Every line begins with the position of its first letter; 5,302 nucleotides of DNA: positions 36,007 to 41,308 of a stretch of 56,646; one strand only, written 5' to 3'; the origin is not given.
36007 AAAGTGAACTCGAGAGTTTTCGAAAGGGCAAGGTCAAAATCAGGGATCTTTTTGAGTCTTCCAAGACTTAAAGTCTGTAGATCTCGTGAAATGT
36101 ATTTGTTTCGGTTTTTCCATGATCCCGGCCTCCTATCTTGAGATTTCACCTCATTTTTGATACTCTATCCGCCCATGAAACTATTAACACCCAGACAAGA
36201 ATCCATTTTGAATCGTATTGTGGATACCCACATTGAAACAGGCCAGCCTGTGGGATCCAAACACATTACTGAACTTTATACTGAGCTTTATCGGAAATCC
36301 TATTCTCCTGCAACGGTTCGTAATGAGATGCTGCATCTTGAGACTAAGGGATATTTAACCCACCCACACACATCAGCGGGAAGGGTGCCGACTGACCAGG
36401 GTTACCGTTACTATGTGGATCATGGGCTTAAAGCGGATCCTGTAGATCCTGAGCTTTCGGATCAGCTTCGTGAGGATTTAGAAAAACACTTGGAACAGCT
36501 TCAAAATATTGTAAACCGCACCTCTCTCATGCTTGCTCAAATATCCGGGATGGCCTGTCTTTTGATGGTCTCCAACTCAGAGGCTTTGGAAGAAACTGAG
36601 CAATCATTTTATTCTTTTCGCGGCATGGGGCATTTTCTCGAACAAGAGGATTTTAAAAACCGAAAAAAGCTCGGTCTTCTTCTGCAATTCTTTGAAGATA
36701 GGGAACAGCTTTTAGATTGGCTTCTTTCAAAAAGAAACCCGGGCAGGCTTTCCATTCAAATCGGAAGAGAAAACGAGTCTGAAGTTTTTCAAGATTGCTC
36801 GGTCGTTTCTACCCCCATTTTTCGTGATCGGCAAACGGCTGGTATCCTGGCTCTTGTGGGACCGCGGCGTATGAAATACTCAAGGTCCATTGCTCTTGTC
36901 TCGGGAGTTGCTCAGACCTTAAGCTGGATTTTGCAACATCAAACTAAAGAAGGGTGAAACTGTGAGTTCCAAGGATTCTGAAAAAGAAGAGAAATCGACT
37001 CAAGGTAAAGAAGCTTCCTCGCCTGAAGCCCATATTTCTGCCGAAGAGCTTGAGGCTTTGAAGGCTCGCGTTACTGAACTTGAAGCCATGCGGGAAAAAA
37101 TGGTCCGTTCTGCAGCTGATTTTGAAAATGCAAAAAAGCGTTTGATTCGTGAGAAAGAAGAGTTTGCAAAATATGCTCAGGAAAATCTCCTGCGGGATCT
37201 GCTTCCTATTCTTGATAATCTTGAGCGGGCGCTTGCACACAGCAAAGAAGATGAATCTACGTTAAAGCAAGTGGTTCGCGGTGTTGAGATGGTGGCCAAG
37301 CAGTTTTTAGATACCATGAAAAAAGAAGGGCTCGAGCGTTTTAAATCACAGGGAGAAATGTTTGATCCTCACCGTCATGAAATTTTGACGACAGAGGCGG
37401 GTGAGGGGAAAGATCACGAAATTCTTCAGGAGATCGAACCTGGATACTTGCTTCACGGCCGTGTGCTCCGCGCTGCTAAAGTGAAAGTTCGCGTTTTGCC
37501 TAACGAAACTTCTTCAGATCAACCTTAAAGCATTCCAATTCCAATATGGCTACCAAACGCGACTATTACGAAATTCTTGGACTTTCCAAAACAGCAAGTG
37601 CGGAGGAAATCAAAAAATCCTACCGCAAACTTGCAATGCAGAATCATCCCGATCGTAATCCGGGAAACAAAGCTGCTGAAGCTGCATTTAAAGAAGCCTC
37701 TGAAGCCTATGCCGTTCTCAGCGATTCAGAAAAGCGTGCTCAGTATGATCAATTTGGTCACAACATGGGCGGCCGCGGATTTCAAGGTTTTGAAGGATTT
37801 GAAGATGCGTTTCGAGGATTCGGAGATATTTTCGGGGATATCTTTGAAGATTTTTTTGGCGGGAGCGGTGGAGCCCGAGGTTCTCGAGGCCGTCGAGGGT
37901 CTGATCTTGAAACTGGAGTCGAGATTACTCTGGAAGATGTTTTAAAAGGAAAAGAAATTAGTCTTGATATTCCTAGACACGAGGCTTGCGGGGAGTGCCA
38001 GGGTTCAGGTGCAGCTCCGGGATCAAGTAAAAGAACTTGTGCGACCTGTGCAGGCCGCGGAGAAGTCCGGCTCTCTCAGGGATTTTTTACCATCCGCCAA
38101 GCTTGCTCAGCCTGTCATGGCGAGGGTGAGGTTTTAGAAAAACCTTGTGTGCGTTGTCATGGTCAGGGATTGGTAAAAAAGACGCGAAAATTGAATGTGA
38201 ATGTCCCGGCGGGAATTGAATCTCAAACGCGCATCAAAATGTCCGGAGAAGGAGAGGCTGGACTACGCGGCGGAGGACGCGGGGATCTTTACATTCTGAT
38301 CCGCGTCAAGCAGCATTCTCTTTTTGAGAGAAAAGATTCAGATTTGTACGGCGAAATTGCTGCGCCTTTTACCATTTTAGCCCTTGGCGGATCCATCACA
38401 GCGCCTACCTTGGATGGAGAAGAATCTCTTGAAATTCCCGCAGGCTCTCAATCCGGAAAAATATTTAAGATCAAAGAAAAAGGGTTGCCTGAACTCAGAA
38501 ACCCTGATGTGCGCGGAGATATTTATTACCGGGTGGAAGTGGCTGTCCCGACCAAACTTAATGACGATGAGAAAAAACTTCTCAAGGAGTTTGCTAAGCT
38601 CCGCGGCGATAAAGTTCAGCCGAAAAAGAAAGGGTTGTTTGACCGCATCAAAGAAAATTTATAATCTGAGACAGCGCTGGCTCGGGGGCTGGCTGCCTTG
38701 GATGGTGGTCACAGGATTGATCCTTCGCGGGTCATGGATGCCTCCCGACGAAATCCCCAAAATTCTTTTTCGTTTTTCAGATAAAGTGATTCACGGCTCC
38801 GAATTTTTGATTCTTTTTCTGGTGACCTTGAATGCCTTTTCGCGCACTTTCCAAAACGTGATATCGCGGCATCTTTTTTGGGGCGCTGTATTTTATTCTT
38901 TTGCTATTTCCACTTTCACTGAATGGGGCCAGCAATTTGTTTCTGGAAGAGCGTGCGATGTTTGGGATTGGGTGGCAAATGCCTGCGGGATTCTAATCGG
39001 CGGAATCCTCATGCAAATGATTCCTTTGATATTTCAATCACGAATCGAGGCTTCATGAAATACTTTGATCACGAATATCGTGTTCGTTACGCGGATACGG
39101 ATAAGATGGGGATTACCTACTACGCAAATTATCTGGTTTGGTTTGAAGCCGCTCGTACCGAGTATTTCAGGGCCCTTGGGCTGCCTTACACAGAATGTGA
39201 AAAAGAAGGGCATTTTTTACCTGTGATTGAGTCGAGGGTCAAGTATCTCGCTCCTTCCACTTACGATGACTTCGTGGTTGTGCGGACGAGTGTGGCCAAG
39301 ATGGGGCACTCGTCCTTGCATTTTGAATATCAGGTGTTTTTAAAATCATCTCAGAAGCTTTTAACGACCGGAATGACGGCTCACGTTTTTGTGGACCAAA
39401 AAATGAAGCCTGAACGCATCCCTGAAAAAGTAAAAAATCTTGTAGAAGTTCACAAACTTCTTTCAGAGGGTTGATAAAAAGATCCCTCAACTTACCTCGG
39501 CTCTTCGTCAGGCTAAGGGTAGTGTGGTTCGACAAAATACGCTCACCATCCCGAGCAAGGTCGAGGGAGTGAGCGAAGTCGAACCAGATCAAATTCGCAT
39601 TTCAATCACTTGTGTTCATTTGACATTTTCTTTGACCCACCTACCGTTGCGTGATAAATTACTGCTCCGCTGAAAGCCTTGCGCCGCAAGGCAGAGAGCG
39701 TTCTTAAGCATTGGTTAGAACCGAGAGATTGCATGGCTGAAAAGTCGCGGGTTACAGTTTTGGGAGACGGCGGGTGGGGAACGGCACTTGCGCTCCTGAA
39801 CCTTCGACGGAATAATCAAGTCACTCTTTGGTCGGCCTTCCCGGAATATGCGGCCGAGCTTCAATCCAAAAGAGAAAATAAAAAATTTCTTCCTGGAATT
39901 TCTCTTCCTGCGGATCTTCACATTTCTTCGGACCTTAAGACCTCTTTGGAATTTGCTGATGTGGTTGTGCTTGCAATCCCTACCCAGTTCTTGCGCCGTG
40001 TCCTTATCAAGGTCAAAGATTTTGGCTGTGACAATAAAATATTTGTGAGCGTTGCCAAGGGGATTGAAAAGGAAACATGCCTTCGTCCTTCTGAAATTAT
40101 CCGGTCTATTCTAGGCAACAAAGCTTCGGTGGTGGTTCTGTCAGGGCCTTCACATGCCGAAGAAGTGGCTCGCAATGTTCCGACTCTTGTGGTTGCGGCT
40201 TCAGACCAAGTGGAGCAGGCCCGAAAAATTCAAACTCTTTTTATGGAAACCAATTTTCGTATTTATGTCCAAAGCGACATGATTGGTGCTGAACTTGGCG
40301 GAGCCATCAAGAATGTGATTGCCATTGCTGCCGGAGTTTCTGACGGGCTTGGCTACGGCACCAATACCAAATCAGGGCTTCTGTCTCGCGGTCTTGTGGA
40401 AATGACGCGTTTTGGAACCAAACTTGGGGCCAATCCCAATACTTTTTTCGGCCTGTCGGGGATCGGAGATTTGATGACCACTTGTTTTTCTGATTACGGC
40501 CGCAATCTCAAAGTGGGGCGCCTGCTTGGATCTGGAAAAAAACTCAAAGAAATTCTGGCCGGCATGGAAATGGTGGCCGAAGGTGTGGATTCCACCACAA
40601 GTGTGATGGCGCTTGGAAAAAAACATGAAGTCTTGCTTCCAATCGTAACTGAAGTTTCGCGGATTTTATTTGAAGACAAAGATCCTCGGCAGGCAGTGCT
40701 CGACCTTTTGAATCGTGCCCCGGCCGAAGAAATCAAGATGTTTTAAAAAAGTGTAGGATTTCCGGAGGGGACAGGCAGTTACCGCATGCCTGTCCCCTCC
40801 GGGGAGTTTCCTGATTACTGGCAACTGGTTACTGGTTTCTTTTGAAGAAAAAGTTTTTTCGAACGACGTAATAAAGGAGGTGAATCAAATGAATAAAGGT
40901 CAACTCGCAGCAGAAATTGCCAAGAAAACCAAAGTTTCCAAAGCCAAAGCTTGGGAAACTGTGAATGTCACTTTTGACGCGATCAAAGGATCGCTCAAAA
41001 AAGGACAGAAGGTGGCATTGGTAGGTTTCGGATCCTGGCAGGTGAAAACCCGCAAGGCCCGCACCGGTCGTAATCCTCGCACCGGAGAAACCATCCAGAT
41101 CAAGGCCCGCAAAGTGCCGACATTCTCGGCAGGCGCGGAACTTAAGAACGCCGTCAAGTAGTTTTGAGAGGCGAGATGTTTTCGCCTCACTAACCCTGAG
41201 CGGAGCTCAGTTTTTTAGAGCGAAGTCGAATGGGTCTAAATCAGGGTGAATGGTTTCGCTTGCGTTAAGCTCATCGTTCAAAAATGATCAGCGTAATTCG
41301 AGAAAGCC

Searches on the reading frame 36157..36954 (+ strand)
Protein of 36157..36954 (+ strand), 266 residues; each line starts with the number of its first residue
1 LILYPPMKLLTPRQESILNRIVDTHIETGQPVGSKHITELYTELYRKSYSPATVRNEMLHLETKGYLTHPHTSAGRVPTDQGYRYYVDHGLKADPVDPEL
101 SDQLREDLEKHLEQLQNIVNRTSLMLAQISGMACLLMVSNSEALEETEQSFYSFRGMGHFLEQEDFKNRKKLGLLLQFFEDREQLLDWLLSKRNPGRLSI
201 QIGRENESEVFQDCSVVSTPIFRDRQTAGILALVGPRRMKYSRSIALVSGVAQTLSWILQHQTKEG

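Call 31: search_protein_families(library=pfam, proteins=[window:36157-36954:+], max_evalue=0.001)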
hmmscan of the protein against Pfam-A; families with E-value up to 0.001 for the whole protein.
window:36157-36954:+ (266 aa): 2 families
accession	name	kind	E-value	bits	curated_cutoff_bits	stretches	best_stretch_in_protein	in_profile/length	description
PF01628.27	HrcA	-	6.2e-24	85.6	22.2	1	102-245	96-215/215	HrcA protein C terminal domain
PF01726.22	LexA_DNA_bind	-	0.00038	20.6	23.7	0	7-68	1-57/65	LexA DNA binding domain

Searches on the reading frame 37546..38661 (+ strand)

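Call 31: search_protein_families(library=pfam, proteins=[window:37546-38661:+], max_evalue=0.001)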
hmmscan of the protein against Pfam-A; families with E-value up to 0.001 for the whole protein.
window:37546-38661:+ (372 aa): 3 families
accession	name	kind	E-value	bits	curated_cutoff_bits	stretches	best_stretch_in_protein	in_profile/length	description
PF01556.23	DnaJ_C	-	2.4e-42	145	26.6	1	122-335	2-152/152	DnaJ C terminal domain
PF00226.36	DnaJ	-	1.2e-27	96.2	27.8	1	6-68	1-63/63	DnaJ domain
PF00684.25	DnaJ_CXXCXGXG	-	4.5e-14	52.9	32.7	1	148-208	1-65/65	DnaJ central domain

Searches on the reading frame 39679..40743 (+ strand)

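Call 6: search_protein_families(library=pfam, proteins=[window:39679-40743:+], max_evalue=0.1)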
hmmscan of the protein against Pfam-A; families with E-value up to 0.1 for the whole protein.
window:39679-40743:+ (355 aa): 5 families
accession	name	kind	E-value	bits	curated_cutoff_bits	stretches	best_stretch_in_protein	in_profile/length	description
PF07479.19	NAD_Gly3P_dh_C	-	4.2e-53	179.8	25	1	200-340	1-141/142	NAD-dependent glycerol-3-phosphate dehydrogenase C-terminus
PF01210.29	NAD_Gly3P_dh_N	-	6.9e-49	166.3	23.1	1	25-179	2-156/158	NAD-dependent glycerol-3-phosphate dehydrogenase N-terminus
PF20618.3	GPD_NAD_C_bact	-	1.1e-16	61.5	27.6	1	260-326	1-66/66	Bacterial GPD, NAD-dependent C-terminal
PF03807.23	F420_oxidored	-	6.8e-06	27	21.6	1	24-127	1-93/94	NADP oxidoreductase coenzyme F420-dependent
PF20927.3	Htt_C-HEAT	-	0.098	10.8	25.3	0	289-322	262-295/1007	Huntingtin, C-terminal HEAT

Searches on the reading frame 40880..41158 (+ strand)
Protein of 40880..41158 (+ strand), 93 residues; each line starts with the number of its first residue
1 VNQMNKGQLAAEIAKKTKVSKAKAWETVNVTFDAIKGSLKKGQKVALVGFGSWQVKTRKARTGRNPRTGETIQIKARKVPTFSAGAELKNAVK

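Call 6: search_protein_families(library=pfam, proteins=[window:40880-41158:+], max_evalue=0.1)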
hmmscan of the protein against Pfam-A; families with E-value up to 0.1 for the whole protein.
window:40880-41158:+ (93 aa): 4 families
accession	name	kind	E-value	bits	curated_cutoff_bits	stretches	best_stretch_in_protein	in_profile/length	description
PF00216.26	Bac_DNA_binding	-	3.7e-32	110.9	22.4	1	4-93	1-90/90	Bacterial DNA-binding protein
PF18291.6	HU-HIG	-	4.9e-06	27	26.2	1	3-93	31-119/125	HU domain fused to wHTH, Ig, or Glycine-rich motif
PF18289.6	HU-CCDC81_euk_2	-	0.0026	18.2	26.1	1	11-48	8-45/75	CCDC81 eukaryotic HU domain 2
PF18175.6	HU-CCDC81_bac_2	-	0.0074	16.6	35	1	9-52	3-46/70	CCDC81-like prokaryotic HU domain 2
